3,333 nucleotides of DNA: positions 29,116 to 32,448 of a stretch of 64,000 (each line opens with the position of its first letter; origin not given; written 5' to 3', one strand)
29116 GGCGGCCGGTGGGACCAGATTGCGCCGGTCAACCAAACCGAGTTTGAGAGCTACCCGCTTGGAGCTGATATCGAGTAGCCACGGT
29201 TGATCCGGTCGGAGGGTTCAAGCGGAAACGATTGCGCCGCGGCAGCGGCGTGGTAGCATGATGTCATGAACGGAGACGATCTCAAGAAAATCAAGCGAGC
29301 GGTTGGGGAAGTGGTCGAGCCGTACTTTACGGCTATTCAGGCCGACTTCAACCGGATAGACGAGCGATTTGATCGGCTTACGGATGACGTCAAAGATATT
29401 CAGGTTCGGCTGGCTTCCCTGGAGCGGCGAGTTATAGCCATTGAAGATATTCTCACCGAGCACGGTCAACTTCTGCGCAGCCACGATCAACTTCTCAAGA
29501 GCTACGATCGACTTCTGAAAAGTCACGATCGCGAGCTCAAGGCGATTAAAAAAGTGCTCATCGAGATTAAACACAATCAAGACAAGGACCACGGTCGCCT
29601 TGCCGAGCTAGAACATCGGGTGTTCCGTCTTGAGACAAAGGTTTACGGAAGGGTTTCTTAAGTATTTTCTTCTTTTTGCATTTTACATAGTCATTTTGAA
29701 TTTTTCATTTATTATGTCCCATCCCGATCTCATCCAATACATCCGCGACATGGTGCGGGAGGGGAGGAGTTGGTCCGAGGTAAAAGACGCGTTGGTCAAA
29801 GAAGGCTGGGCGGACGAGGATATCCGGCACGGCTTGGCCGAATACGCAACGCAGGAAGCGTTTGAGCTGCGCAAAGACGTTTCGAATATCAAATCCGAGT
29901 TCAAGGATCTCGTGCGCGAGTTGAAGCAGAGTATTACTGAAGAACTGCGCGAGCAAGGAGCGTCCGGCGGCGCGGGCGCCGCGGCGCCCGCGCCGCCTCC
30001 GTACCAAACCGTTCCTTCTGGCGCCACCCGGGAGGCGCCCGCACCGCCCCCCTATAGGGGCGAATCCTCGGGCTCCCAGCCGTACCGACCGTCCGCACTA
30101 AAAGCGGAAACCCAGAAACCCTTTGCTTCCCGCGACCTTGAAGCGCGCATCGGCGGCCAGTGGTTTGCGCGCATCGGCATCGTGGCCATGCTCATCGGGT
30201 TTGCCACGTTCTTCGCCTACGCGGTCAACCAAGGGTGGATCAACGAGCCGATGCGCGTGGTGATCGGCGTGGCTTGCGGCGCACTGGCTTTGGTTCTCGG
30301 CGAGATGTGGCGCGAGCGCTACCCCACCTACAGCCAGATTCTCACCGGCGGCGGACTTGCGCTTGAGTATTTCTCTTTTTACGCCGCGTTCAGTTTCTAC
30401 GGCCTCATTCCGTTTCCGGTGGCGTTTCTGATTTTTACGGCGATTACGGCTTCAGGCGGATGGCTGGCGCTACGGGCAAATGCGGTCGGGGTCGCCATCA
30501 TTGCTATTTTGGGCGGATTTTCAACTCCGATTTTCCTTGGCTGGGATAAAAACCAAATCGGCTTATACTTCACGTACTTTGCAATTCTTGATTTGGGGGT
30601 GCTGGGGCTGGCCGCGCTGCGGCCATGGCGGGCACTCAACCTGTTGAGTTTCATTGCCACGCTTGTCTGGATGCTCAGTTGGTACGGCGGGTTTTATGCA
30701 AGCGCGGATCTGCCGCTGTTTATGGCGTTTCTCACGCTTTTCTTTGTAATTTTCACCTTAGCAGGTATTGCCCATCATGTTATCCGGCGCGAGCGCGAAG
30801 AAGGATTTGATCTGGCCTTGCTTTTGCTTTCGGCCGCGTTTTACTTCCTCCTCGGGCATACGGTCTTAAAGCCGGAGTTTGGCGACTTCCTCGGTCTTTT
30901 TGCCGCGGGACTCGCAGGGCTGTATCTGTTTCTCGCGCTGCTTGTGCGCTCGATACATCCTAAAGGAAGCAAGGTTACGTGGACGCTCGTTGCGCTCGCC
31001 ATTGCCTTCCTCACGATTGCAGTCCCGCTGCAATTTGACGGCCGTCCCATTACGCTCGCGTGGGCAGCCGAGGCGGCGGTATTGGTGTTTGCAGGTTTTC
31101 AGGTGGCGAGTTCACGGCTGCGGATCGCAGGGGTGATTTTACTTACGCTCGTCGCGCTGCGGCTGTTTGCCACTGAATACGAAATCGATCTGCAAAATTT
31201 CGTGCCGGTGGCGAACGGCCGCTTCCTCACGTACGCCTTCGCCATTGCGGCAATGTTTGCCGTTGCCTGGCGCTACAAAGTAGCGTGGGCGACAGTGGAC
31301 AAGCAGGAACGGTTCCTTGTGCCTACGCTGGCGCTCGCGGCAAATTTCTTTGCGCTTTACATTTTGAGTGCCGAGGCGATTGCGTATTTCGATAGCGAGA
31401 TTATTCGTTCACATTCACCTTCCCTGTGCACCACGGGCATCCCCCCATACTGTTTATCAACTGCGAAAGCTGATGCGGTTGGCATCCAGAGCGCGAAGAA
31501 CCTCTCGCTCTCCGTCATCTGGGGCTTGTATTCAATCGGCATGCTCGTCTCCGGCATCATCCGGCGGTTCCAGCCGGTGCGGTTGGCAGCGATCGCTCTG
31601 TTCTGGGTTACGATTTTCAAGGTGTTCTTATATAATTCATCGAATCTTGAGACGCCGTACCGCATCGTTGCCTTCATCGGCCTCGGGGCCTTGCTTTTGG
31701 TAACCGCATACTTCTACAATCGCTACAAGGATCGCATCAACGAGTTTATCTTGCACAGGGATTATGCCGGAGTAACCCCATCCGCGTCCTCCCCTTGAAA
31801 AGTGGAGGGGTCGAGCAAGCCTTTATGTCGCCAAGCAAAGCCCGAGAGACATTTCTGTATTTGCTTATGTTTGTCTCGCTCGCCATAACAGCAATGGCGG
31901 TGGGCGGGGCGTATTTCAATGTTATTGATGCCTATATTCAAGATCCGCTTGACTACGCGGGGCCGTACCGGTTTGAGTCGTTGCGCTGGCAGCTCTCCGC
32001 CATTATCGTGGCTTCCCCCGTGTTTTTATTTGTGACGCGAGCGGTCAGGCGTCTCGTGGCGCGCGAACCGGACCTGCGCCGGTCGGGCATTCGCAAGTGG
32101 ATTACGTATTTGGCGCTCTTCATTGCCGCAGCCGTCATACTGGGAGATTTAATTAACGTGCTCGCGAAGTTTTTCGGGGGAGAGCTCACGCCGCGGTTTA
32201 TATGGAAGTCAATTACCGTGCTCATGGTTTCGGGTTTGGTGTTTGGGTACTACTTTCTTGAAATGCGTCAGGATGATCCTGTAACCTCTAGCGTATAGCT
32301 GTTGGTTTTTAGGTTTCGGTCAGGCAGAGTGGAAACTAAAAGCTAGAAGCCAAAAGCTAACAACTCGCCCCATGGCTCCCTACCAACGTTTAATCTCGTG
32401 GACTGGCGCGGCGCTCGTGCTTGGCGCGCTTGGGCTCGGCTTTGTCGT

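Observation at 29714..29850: A ~45-aa N-terminal module is shared by three otherwise different membrane proteins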

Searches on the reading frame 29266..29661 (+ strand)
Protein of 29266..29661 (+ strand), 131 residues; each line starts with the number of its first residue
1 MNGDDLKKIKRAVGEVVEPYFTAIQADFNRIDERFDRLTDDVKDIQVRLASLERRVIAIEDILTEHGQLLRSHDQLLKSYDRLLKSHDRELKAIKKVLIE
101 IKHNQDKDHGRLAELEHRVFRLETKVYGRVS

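Call 72: search_protein_families(library=pfam, proteins=[window:29266-29661:+], max_evalue=0.01)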
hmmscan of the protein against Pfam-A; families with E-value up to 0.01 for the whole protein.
window:29266-29661:+ (131 aa): 7 families
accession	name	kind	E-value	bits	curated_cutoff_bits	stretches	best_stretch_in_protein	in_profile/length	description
PF23991.1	DUF7310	-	9.1e-06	26.5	40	0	20-62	18-59/83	Coiled-coil region of unknown function (DUF7310)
PF19220.6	Rod_CreS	-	0.0012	18.4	100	1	46-117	205-276/359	Crescentin, rod domain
PF05531.17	NPV_P10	-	0.0017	19.3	29.8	1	6-65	6-67/75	Nucleopolyhedrovirus P10 protein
PF03961.19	FapA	-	0.0053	16.8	31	1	24-108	147-229/272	Flagellar Assembly Protein A beta solenoid domain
PF18822.6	CdvA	-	0.0056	17.1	30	0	12-60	71-119/123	CdvA-like coiled-coil domain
PF25762.1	HAUS1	-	0.0063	16.8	40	1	25-126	120-221/236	HAUS augmin-like complex subunit 1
PF10241.14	KxDL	-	0.0074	17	27.2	0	24-64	39-79/86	Uncharacterized conserved protein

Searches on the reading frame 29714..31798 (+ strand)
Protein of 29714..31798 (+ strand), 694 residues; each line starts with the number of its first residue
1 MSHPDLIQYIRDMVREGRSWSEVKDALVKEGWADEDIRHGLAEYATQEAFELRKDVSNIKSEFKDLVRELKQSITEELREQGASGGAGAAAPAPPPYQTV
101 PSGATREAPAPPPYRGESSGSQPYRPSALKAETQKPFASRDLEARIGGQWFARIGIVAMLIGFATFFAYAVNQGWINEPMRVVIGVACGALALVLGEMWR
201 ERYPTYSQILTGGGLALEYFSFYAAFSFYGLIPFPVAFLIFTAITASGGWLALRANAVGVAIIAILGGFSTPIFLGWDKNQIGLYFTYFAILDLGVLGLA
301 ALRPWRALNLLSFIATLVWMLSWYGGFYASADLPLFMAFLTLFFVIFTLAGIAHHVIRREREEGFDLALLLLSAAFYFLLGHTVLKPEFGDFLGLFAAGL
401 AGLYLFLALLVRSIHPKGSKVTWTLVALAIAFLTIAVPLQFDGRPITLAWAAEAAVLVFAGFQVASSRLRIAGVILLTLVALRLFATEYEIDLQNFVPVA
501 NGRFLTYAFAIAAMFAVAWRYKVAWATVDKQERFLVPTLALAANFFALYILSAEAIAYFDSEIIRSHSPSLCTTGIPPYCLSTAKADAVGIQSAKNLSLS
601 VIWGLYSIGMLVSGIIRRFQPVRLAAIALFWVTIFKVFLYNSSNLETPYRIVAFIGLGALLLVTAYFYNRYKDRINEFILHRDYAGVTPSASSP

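Call 3: search_protein_families(library=pfam, proteins=[window:29714-31798:+], max_evalue=1)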
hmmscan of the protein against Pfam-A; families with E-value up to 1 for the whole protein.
window:29714-31798:+ (694 aa): 2 families
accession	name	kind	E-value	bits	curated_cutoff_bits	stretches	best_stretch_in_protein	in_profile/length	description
PF10101.14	DUF2339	-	8.2e-83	279.7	33.6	2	147-483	1-339/659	Predicted membrane protein (DUF2339)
PF17710.6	DUF5555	-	0.051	13.6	25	1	73-144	46-117/295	Family of unknown function (DUF5555)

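Call 4: search_protein_families(library=ncbifam, proteins=[window:29714-31798:+], max_evalue=1)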
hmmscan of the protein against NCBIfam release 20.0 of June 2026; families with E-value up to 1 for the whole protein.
window:29714-31798:+ (694 aa): 1 family
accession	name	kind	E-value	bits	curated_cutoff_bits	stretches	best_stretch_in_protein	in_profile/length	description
NF033930.1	pneumo_PspA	exception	0.059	12.1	850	1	42-130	318-398/659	pneumococcal surface protein A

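Call 12: find_homologous_proteins(query=window:29714-31798:+, max_evalue=0.001)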
Query window:29714-31798:+ (694 aa): 202 proteins with E <= 0.001 among 8000 candidates; the best 120 are listed.
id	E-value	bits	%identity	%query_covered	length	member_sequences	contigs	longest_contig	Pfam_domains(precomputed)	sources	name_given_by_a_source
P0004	0.0e+0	1536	100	100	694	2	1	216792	PF10101.15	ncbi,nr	ncbi:DUF2339 domain-containing protein [Candidatus Parcubacteria bacterium]|nr:DUF2339 domain-contai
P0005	0.0e+0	1286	85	99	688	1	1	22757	PF10101.15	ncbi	-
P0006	0.0e+0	1248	83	99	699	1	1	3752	PF10101.15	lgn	-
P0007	6.5e-273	926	82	76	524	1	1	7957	PF10101.15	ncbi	-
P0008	1.8e-113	399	35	84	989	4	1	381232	PF10101.15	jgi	jgi:uncharacterized membrane protein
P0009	1.5e-108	382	37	82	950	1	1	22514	PF10101.15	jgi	jgi:uncharacterized membrane protein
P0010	3.6e-100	355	34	72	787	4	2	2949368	PF10101.15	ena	-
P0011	3.4e-97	345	33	93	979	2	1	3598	PF10101.15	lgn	-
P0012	4.3e-90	321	35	78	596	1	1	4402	PF10101.15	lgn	-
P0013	7.8e-89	317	35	82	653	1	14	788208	PF10101.15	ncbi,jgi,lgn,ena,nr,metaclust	ncbi:MAG: hypothetical protein UR69_C0001G0263 [Candidatus Moranbacteria bacterium GW2011_GWE2_35_2-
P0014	1.3e-86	310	31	92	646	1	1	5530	PF10101.15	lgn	-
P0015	1.6e-86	310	32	91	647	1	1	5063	PF10101.15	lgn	-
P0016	9.4e-84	300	33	72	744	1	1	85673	PF10101.15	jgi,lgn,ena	-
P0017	5.1e-83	298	33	78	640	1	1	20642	PF10101.15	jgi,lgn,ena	-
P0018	7.2e-83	298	36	91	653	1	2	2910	PF10101.15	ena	-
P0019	1.1e-82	297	32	73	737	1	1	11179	PF10101.15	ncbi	-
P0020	2.4e-80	289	31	77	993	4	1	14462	PF10101.15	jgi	jgi:uncharacterized membrane protein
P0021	2.2e-77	279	36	79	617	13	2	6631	PF10101.15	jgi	-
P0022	1.8e-75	273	34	88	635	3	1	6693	PF10101.15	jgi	jgi:uncharacterized membrane protein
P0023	4.1e-73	265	31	71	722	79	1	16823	PF10101.15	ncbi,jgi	jgi:uncharacterized membrane protein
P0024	4.4e-70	255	32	79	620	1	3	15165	PF10101.15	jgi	jgi:uncharacterized membrane protein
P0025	6.0e-69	252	36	60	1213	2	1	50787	PF13163.12,PF10101.15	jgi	jgi:uncharacterized membrane protein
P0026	1.7e-68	250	34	79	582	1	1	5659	PF10101.15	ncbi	-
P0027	2.3e-68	250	33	77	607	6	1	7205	PF10101.15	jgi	jgi:uncharacterized membrane protein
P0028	4.1e-66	242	31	88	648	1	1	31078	PF10101.15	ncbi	-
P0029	4.8e-62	229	37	36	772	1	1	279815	PF10101.15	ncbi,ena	-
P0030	4.6e-59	219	36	37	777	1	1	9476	PF10101.15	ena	-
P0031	1.9e-58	217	34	60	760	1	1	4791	PF10101.15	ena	-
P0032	1.0e-57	214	33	58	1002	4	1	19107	PF10101.15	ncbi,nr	ncbi:MAG: DUF2339 domain-containing protein [Planctomycetes bacterium]|nr:DUF2339 domain-containing 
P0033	7.9e-56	208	35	55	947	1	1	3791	PF10101.15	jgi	jgi:uncharacterized membrane protein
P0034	3.1e-55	206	32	44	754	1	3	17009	PF10101.15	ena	-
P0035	4.7e-55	206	28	93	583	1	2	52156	PF10101.15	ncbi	-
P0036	1.2e-54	204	32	90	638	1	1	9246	PF10101.15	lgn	-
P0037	4.2e-54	202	31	81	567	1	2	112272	PF10101.15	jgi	jgi:uncharacterized membrane protein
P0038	4.2e-54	202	34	76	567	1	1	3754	PF10101.15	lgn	-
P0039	1.5e-53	201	32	80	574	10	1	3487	PF10101.15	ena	-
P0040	2.9e-53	200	37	42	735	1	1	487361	PF10101.15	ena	-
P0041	4.1e-53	199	31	61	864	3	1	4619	PF10101.15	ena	-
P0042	5.0e-53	199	32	80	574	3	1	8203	PF10101.15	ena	-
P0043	1.0e-51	195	36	36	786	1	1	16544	PF10101.15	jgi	jgi:uncharacterized membrane protein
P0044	1.3e-50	191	31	45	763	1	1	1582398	PF10101.15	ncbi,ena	-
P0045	2.0e-50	190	35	46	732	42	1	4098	PF10101.15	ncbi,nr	ncbi:MAG TPA: DUF2339 domain-containing protein [Vicinamibacterales bacterium]|nr:DUF2339 domain-con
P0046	5.1e-50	189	29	65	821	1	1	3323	PF10101.15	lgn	-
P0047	1.6e-49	187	33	38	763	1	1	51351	PF10101.15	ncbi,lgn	-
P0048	3.2e-48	183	26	65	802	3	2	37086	PF10101.15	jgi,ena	-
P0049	1.5e-47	181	29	87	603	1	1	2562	PF10101.15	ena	-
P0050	9.8e-46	175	28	62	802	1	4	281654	PF10101.15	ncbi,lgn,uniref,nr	ncbi:DUF2339 domain-containing protein [Mucilaginibacter sp.]|uniref:DUF2339 domain-containing prote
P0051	7.3e-45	172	34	33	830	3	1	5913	PF10101.15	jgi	jgi:uncharacterized membrane protein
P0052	7.4e-44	169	29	60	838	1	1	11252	PF10101.15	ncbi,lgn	ncbi:MAG: DUF2339 domain-containing protein [Planctomycetaceae bacterium]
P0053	2.2e-43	167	32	33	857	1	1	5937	PF10101.15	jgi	jgi:uncharacterized membrane protein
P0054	2.2e-42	164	28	60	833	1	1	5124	PF10101.15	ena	-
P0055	9.4e-42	162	32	62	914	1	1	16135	PF10101.15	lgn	-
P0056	6.5e-41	159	35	31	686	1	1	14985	PF10101.15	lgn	-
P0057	2.1e-40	157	27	54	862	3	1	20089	PF10101.15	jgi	jgi:hypothetical protein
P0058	3.1e-39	153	33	34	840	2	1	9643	PF10101.15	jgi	jgi:uncharacterized membrane protein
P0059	1.1e-38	151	38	26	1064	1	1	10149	PF10101.15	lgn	-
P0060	1.6e-38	151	29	48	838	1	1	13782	PF10101.15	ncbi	-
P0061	8.5e-38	149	33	33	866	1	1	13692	PF10101.15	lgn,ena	-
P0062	9.1e-38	148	28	48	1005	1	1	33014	PF10101.15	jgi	jgi:hypothetical protein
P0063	7.6e-37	145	29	64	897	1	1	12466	PF10101.15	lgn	-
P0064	1.0e-35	142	27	61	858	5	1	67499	PF10101.15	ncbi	-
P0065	1.6e-35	141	28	36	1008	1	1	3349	PF10101.15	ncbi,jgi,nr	ncbi:DUF2339 domain-containing protein [bacterium]|nr:DUF2339 domain-containing protein [bacterium]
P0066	2.1e-35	141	31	54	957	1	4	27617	PF10101.15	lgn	-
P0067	2.2e-34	137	30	53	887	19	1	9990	PF10101.15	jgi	jgi:uncharacterized membrane protein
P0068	2.3e-34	137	31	47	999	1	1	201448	PF10101.15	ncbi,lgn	ncbi:MAG: DUF2339 domain-containing protein [Armatimonadota bacterium]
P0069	8.4e-34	135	29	60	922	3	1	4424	PF10101.15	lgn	-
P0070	1.9e-33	134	34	34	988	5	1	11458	PF10101.15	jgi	jgi:hypothetical protein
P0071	1.9e-33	134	30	57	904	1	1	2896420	PF10101.15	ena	-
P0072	2.5e-33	134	40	19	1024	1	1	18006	PF10101.15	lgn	-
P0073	2.9e-33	134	34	27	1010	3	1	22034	PF10101.15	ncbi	-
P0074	3.1e-33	133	34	32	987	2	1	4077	PF10101.15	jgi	jgi:Predicted membrane protein (DUF2339)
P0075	5.1e-33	133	27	42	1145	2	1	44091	PF10101.15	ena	-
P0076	8.0e-33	132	35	27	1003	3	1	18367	PF10101.15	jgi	jgi:hypothetical protein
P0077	9.4e-33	132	31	53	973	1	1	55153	PF10101.15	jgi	jgi:uncharacterized membrane protein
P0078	4.8e-32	130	37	13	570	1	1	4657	PF10101.15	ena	-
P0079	1.1e-31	128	28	61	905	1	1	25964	PF10101.15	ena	-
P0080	1.5e-31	128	30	35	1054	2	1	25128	PF10101.15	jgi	jgi:uncharacterized membrane protein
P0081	2.2e-31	127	31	32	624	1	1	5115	PF10101.15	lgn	-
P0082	2.3e-31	127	39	18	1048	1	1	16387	PF10101.15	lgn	-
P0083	5.3e-31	126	27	55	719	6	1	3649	PF10101.15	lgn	-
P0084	7.7e-31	126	33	50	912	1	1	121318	PF10101.15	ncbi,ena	-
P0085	8.4e-31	125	29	35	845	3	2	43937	PF10101.15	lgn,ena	-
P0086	1.1e-30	125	31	26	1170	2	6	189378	PF10101.15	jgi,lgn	jgi:uncharacterized membrane protein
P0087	1.7e-30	124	34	30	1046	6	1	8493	PF10101.15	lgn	-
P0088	2.3e-30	124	33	54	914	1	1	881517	PF10101.15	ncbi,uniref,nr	ncbi:DUF2339 domain-containing protein [Lysobacter silvisoli]|uniref:DUF2339 domain-containing prote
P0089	2.7e-30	124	31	49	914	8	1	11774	PF10101.15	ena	-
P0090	3.3e-30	123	27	33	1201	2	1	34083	PF10101.15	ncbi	ncbi:MAG: DUF2339 domain-containing protein [Thermoanaerobaculia bacterium]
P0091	3.6e-30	123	25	50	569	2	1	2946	PF10101.15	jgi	jgi:uncharacterized membrane protein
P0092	3.8e-30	123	30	52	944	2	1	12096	PF10101.15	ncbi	ncbi:MAG: DUF2339 domain-containing protein [Bacteroidota bacterium]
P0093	5.3e-30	123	28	53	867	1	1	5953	PF10101.15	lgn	-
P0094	6.4e-30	123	35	36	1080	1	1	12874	PF10101.15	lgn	-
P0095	6.8e-30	122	28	41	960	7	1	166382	PF10101.15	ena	-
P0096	1.5e-29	121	30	45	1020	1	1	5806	PF10101.15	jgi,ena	jgi:hypothetical protein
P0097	1.8e-29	121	32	47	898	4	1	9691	PF10101.15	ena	-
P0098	4.9e-29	120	30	48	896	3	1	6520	PF10101.15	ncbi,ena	-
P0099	1.4e-28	118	37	30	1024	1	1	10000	PF10101.15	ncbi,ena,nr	ncbi:MAG TPA: DUF2339 domain-containing protein [Dongiaceae bacterium]|nr:DUF2339 domain-containing 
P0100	2.1e-28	118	29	45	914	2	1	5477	PF10101.15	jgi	jgi:uncharacterized membrane protein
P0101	2.8e-28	117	28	53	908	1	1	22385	PF10101.15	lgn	-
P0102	3.6e-28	117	27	64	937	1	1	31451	PF10101.15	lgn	-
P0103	5.0e-28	116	30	51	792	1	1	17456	PF10101.15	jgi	-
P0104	1.0e-27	115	29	33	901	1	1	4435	PF10101.15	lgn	-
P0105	1.9e-27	114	32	47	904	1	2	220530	PF10101.15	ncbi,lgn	-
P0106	2.8e-27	114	35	15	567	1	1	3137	PF10101.15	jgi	jgi:uncharacterized membrane protein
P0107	7.8e-27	112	36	31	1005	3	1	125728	PF10101.15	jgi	jgi:uncharacterized membrane protein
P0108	1.1e-26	112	33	40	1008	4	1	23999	PF10101.15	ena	-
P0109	2.6e-26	111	26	67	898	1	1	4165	PF10101.15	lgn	-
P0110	6.7e-26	109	28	44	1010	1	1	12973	PF10101.15,PF09925.15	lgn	-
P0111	7.2e-26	109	35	47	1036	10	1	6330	PF10101.15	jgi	-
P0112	8.8e-26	109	30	47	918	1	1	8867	PF10101.15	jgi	jgi:hypothetical protein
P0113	2.4e-25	107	29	45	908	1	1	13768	PF10101.15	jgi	jgi:uncharacterized membrane protein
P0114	6.0e-25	106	33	28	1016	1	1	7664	PF10101.15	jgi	jgi:hypothetical protein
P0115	1.2e-24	105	29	47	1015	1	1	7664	PF10101.15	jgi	jgi:uncharacterized membrane protein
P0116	2.4e-24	104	34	27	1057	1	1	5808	PF10101.15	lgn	-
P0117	2.5e-24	104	29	54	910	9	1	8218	PF10101.15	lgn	-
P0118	3.0e-24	104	31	22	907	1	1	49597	PF10101.15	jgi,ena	-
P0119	6.5e-24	103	34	28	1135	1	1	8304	PF10101.15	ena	-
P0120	6.9e-24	103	28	49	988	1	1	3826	PF10101.15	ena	-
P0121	1.8e-23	101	29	40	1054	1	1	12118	PF10101.15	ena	-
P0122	2.9e-23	101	30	25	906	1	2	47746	PF10101.15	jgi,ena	-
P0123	4.6e-23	100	36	29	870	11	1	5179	PF10101.15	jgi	jgi:uncharacterized membrane protein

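Call 55: find_encoding_contigs(protein=P0004, flank=10000, max_places=1)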
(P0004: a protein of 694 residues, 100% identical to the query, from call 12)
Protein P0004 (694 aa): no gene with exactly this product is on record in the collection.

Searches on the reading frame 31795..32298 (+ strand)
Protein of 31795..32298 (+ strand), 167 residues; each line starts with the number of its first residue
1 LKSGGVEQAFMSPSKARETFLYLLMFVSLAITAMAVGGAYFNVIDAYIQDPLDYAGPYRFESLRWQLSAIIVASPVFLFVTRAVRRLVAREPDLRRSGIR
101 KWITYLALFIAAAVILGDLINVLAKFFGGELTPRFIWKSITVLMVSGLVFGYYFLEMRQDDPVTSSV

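Call 72: search_protein_families(library=pfam, proteins=[window:31795-32298:+], max_evalue=0.01)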
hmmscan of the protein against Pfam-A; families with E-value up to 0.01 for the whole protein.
window:31795-32298:+ (167 aa): 2 families
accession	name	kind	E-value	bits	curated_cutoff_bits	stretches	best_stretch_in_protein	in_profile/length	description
PF18920.5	DUF5671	-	1.7e-29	102.8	28.4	1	18-152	1-131/132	Domain of unknown function (DUF5671)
PF04756.19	OST3_OST6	-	0.0085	16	27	0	95-159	145-206/294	OST3 / OST6 family, transporter family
